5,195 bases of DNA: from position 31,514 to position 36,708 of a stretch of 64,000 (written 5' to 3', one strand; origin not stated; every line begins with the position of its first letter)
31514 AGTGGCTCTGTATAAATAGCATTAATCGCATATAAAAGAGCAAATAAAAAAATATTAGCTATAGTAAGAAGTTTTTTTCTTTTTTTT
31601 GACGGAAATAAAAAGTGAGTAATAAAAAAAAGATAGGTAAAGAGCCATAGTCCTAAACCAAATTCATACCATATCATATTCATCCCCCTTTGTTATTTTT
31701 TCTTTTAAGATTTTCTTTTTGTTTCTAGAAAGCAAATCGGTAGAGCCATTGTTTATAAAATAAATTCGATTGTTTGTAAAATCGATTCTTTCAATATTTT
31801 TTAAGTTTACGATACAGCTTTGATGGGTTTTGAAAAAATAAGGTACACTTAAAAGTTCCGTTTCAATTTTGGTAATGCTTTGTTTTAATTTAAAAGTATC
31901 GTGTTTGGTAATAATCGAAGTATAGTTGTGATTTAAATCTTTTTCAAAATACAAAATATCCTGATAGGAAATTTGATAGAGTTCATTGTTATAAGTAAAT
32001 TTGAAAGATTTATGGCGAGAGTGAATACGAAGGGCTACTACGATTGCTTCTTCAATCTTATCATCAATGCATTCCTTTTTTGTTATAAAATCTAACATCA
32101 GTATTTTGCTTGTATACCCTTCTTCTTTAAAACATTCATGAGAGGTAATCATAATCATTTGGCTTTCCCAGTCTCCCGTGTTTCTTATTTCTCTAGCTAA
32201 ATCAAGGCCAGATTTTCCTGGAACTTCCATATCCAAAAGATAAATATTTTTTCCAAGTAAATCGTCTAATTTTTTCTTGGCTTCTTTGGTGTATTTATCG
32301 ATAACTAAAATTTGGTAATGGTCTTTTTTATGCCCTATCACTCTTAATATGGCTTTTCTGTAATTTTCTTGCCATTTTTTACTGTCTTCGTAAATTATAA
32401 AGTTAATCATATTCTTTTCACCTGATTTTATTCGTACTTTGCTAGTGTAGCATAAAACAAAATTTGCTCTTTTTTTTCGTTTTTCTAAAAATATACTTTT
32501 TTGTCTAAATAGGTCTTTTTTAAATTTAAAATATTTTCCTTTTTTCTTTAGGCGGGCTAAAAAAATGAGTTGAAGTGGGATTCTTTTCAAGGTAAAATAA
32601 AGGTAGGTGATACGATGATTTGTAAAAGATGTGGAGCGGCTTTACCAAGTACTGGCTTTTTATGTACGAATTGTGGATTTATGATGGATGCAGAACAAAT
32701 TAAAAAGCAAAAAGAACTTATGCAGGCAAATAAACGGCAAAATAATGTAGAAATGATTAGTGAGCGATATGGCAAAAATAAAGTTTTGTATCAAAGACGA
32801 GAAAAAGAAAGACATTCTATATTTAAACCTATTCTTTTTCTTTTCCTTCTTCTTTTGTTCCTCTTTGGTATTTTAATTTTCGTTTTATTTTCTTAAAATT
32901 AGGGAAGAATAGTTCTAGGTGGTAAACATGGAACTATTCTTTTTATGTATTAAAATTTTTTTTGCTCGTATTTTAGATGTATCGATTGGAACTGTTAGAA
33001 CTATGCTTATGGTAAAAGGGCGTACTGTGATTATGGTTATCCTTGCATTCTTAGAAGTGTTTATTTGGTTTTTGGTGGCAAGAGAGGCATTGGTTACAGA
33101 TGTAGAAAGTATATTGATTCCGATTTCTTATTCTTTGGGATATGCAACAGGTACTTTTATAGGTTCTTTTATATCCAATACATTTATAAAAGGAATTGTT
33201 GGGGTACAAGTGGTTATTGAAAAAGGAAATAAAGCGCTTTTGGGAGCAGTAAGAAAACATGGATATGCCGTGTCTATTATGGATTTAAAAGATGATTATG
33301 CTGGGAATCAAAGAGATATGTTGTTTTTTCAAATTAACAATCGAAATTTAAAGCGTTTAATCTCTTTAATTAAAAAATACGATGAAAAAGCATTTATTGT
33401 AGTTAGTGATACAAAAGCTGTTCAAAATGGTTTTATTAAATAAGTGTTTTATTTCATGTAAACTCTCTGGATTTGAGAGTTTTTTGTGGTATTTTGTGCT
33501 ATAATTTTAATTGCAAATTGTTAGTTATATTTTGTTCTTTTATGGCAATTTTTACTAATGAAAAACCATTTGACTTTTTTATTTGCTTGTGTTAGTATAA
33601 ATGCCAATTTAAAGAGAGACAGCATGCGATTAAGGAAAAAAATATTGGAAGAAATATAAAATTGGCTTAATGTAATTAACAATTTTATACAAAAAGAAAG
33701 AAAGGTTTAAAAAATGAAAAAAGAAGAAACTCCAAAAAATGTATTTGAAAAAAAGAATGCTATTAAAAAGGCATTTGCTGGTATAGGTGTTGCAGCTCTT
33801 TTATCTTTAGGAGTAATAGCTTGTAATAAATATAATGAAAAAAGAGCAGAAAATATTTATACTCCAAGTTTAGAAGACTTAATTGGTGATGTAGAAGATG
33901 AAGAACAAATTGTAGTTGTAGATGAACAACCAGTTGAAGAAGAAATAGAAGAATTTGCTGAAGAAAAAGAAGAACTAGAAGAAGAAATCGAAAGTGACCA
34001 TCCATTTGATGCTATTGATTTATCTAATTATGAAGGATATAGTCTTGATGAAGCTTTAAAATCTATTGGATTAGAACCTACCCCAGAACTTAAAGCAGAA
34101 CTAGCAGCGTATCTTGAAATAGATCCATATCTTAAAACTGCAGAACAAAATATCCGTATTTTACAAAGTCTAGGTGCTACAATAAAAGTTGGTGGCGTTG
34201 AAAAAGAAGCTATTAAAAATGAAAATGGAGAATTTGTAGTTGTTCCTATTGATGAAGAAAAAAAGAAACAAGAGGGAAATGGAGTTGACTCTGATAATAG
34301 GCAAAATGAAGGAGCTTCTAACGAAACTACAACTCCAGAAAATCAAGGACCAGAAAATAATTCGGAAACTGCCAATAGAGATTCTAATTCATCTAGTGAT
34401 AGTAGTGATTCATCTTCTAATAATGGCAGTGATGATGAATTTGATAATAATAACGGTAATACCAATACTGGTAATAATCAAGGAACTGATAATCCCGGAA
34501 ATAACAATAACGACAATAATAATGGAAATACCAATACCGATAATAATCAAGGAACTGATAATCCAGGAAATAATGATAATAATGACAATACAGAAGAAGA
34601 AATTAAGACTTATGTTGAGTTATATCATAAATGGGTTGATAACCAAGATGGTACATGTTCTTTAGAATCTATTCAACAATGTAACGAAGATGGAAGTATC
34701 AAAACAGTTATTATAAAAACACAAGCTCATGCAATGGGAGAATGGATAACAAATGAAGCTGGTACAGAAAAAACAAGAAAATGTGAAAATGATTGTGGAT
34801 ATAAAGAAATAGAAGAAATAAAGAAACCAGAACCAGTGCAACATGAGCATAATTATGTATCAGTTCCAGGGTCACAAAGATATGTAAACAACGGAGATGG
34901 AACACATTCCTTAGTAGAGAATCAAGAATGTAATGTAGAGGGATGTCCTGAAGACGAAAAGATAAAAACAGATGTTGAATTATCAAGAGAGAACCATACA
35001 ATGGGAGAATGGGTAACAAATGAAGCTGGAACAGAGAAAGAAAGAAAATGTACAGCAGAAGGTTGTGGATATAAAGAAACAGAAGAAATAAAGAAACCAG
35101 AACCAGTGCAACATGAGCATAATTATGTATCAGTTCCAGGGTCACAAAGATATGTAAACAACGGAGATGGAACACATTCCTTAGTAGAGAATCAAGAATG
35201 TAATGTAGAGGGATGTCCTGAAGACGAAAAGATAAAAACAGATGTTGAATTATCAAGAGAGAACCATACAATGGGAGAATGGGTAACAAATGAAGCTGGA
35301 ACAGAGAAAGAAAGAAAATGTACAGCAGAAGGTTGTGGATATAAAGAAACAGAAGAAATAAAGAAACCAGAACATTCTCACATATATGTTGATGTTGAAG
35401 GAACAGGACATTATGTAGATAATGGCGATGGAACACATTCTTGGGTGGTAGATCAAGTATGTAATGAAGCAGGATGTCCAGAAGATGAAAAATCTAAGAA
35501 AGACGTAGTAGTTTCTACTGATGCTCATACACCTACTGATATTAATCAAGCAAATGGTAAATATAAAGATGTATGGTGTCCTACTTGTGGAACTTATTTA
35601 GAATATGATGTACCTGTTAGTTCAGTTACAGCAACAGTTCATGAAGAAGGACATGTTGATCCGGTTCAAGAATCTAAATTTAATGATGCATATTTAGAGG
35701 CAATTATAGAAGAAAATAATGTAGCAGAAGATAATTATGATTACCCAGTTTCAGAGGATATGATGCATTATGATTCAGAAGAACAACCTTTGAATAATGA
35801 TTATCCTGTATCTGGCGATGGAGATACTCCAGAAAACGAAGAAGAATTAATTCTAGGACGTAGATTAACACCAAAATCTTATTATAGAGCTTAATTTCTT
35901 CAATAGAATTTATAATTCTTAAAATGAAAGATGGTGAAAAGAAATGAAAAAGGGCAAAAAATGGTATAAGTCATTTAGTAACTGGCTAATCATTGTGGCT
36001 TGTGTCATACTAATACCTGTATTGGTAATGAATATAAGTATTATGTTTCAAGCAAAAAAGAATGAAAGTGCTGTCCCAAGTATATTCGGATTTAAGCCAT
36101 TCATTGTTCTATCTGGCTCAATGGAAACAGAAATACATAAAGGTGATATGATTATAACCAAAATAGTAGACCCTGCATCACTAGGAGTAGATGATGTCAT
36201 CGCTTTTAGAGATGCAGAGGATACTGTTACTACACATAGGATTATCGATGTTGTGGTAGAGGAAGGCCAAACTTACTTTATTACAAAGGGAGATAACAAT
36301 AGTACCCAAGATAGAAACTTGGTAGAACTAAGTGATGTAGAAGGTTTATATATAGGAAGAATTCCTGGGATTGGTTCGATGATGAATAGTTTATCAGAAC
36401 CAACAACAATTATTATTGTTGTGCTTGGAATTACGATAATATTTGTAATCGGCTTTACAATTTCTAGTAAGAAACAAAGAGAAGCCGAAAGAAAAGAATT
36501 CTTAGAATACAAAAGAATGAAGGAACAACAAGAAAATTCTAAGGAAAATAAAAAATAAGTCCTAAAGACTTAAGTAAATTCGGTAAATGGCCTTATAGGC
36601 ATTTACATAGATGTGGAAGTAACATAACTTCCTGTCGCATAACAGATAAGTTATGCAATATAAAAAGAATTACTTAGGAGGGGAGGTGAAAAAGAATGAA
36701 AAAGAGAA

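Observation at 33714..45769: Duplicated SipW signal peptidase / TasA-like secreted protein modules flanking a giant cadherin-like adhesin: candidate new surface-fibre or matrix assembly locus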

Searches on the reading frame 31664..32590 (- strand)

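Call 72: search_protein_families(library=pfam, proteins=[window:31664-32590:-], max_evalue=0.001)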
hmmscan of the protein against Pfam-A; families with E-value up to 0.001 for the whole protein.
window:31664-32590:- (308 aa): 2 families
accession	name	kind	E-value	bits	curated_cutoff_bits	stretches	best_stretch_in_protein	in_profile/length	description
PF04397.21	LytTR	-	3.5e-16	59.7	22.6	1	203-299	2-97/98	LytTr DNA-binding domain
PF00072.30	Response_reg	-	1.3e-05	25.7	30.2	1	102-173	32-101/111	Response regulator receiver domain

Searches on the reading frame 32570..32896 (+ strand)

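Call 72: search_protein_families(library=pfam, proteins=[window:32570-32896:+], max_evalue=0.001)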
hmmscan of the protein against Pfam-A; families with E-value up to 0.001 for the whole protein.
window:32570-32896:+ (108 aa): 1 family
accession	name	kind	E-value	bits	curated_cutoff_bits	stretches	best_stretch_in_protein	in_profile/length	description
PF08271.17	Zn_Ribbon_TF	-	0.00016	21.6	29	0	16-49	1-39/43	TFIIB zinc-binding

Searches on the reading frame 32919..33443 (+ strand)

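Call 72: search_protein_families(library=pfam, proteins=[window:32919-33443:+], max_evalue=0.001)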
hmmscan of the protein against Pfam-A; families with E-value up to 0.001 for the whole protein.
window:32919-33443:+ (174 aa): 2 families
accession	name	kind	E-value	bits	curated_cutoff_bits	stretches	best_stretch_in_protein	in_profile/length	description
PF18955.5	DUF5698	-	4.5e-14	53.1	27.5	1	25-82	1-57/58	Domain of unknown function (DUF5698)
PF10035.14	DUF2179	-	2.2e-11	43.9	22.8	1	118-168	3-53/55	Uncharacterized protein conserved in bacteria (DUF2179)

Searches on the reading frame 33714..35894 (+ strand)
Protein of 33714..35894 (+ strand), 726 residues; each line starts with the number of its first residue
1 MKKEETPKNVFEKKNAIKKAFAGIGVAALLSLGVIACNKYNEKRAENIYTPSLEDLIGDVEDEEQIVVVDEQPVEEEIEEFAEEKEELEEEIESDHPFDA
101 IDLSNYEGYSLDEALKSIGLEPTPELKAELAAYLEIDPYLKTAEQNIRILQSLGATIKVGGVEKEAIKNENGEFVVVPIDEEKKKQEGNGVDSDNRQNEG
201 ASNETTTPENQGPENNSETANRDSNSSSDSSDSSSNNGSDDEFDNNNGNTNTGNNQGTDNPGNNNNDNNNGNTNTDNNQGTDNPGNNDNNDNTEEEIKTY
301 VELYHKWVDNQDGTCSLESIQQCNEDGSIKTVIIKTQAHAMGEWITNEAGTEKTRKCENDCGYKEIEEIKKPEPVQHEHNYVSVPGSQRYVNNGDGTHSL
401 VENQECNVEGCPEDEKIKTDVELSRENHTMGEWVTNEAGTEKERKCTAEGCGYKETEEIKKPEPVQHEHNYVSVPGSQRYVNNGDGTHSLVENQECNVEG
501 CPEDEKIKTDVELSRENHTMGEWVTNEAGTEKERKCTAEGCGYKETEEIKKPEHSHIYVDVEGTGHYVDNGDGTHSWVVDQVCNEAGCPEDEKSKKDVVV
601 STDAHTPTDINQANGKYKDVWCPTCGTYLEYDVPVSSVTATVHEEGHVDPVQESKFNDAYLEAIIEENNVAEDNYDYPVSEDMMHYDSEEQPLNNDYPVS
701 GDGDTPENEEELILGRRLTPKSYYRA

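Call 3: search_protein_families(library=pfam, proteins=[window:33714-35894:+], max_evalue=0.1)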
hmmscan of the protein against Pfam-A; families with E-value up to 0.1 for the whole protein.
window:33714-35894:+ (726 aa): 3 families
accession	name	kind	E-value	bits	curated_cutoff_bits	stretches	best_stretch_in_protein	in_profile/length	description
PF01596.23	Methyltransf_3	-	0.0021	17.8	22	0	315-378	58-120/204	O-methyltransferase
PF09479.16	Flg_new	-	0.024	15.2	27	0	391-442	6-47/65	Listeria-Bacteroides repeat domain (List_Bact_rpt)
PF23454.1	Zn_ribbon_Brz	-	0.035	15.1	27.9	0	618-652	4-37/58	Transcriptional regulator Brz zinc beta ribbon domain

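Call 4: search_protein_families(library=ncbifam, proteins=[window:33714-35894:+], max_evalue=0.1)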
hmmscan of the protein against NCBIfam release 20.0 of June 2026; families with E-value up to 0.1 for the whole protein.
window:33714-35894:+ (726 aa): 1 family
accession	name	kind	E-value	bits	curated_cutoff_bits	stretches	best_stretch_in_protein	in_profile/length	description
TIGR04081.4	TIGR04081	equivalog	0.023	14.4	30.5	1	13-33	2-21/27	SbtA family thio(seleno)oxazole RiPP natural product precursor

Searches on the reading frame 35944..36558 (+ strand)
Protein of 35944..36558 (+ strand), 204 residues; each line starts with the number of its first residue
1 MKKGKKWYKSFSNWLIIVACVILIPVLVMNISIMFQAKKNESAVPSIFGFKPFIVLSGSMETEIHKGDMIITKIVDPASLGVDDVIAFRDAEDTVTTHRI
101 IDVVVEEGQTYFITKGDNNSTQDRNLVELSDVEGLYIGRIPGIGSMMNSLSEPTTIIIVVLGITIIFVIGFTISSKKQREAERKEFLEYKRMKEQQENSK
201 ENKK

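Call 3: search_protein_families(library=pfam, proteins=[window:35944-36558:+], max_evalue=0.1)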
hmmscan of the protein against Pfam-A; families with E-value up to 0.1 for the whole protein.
window:35944-36558:+ (204 aa): 7 families
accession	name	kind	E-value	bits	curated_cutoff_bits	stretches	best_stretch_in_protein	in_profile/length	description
PF10502.14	Peptidase_S26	-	0.0011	19.3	22.9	1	43-92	16-67/168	Signal peptidase, peptidase S26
PF06143.16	Baculo_11_kDa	-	0.011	15.7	28.4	0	12-42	34-64/84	Baculovirus 11 kDa family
PF15820.10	ECSCR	-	0.014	15.7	27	0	16-72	30-84/104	Endothelial cell-specific chemotaxis regulator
PF14264.12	Glucos_trans_II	-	0.025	14.2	30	0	5-55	268-316/317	Glucosyl transferase GtrII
PF13800.11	Sigma_reg_N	-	0.028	15.1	26.3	0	5-40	7-42/91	Sigma factor regulator N-terminal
PF09976.15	TPR_21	-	0.057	13.6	25.5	0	5-43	1-39/193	Tetratricopeptide repeat-like domain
PF05568.16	ASFV_J13L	-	0.081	13.1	23.6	0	155-182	34-61/189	African swine fever virus J13L protein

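Call 4: search_protein_families(library=ncbifam, proteins=[window:35944-36558:+], max_evalue=0.1)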
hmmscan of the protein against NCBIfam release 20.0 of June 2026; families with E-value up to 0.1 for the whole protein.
window:35944-36558:+ (204 aa): 6 families
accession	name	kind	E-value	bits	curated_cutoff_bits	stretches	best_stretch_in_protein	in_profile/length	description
NF046067.1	SigPepSipWBacil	equivalog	4.9e-31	107.8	190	1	17-194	6-181/189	signal peptidase I SipW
TIGR02228.1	sigpep_I_arch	equivalog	1.4e-25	90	51.85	1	16-167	6-152/158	signal peptidase I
TIGR02227.1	sigpep_I_bact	equivalog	1.9e-05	24.6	47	1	46-102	16-76/162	signal peptidase I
NF045846.1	MSC0882_dom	subfamily_domain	5.5e-05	22.5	60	2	151-200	160-207/244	MSC_0882 family membrane protein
NF042931.1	SAG1386_EF1546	equivalog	0.033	14.3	80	1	154-202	31-82/158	SAG1386/EF1546 family surface-associated protein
NF041554.1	SA1362_fam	subfamily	0.076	13.2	42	0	155-186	31-61/70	SA1362 family protein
